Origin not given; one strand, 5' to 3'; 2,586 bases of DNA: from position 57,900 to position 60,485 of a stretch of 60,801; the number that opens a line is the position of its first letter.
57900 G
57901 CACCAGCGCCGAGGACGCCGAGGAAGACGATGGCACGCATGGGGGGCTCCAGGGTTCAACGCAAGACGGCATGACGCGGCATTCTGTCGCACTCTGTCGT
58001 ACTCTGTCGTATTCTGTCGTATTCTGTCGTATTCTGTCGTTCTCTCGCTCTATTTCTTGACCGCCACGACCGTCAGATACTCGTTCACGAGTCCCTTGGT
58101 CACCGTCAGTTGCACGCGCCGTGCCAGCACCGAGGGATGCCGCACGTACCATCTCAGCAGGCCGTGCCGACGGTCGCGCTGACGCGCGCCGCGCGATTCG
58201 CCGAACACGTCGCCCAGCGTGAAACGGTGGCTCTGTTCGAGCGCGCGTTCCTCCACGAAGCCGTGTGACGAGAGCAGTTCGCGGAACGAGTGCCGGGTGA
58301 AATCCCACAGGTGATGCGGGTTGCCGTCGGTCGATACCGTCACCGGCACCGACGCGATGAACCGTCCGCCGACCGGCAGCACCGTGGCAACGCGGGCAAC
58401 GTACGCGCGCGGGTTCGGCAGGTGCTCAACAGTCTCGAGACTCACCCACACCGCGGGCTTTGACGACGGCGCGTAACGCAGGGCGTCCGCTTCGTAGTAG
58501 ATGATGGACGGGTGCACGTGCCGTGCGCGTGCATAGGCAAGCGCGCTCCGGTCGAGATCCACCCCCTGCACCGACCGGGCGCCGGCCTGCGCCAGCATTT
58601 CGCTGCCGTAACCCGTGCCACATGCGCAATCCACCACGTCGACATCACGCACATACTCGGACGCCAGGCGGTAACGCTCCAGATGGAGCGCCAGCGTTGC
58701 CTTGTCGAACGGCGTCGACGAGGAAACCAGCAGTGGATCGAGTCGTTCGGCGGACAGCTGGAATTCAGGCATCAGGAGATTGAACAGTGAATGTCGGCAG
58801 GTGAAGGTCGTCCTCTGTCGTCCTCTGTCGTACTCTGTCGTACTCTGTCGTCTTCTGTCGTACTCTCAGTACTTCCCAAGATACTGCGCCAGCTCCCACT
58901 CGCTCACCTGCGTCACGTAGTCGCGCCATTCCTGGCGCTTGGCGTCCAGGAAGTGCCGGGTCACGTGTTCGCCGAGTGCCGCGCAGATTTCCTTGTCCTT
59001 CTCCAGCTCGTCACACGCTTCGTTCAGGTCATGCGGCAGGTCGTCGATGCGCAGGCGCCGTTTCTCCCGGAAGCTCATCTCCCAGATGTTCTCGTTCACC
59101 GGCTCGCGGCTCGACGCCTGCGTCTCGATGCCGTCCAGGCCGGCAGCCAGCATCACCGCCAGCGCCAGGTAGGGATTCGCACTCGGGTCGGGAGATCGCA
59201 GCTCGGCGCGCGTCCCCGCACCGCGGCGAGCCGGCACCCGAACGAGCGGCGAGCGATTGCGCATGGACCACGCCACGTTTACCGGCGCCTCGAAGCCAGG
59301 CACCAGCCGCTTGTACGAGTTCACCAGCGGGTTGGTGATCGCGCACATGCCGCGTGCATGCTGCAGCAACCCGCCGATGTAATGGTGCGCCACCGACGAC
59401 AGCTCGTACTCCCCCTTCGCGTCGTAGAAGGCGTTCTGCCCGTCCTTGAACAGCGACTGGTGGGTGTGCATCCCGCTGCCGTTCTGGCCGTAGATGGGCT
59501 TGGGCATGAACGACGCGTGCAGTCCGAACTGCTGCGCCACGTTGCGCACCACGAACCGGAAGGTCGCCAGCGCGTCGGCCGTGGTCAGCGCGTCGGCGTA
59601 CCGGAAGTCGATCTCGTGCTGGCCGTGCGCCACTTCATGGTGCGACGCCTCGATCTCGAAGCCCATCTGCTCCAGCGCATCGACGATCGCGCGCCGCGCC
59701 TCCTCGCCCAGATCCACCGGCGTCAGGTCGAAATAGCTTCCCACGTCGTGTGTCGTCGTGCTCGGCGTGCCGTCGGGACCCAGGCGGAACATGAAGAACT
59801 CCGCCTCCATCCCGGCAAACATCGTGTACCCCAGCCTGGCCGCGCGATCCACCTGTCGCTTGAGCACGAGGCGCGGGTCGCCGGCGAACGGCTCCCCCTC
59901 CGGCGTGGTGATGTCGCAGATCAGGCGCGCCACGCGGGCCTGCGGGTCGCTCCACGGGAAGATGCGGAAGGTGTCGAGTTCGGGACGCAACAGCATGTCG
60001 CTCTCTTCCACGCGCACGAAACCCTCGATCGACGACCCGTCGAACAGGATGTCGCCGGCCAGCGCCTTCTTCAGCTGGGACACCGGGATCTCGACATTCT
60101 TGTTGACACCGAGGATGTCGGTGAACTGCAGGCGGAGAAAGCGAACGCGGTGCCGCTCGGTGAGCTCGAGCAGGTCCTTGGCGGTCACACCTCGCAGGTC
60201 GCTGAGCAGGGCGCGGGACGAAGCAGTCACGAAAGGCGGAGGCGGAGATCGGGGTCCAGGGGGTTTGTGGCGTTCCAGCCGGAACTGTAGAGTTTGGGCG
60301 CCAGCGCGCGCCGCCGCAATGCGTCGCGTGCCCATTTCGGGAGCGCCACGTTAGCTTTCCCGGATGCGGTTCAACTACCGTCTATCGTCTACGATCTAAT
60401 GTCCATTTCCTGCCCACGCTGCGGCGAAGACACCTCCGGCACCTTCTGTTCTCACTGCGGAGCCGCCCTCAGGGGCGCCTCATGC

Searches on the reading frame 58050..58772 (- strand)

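Call 61: search_protein_families(library=pfam, proteins=[window:58050-58772:-], max_evalue=0.0001)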
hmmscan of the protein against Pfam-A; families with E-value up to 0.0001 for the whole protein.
window:58050-58772:- (240 aa): 5 families
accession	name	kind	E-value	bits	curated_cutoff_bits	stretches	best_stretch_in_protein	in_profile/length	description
PF13649.12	Methyltransf_25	-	7.8e-12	46.2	27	1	46-136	1-97/97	Methyltransferase domain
PF08241.18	Methyltransf_11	-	3.3e-11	44.1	21.2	1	47-139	1-94/95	Methyltransferase domain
PF13489.12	Methyltransf_23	-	1.9e-07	31.4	27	1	43-165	23-152/164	Methyltransferase domain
PF13847.12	Methyltransf_31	-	1.3e-06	28.6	27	1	44-144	5-113/145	Methyltransferase domain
PF08242.18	Methyltransf_12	-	1.6e-06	29.2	30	1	48-138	2-98/98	Methyltransferase domain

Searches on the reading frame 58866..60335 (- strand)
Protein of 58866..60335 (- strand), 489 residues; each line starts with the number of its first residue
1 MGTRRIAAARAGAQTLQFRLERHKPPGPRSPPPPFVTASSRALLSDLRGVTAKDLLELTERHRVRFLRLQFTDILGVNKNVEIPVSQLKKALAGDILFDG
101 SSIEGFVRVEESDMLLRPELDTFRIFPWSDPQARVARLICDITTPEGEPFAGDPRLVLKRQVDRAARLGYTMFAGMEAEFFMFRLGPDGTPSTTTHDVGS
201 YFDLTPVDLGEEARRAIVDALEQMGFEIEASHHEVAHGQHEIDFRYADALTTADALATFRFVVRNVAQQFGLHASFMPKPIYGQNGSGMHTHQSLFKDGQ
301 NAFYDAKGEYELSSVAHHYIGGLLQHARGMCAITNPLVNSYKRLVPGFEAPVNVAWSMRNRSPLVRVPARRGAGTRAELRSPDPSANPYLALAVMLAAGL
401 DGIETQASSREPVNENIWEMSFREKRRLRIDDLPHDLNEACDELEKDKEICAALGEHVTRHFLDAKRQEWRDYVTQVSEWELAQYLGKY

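Call 61: search_protein_families(library=pfam, proteins=[window:58866-60335:-], max_evalue=0.0001)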
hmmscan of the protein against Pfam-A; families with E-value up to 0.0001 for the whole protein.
window:58866-60335:- (489 aa): 2 families
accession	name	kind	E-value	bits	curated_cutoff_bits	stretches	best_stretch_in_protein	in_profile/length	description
PF00120.29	Gln-synt_C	-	3e-135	451.2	24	1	152-485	2-344/344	Glutamine synthetase, catalytic domain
PF03951.24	Gln-synt_N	-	1.3e-28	98.9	33.4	1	64-145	2-82/82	Glutamine synthetase, beta-Grasp domain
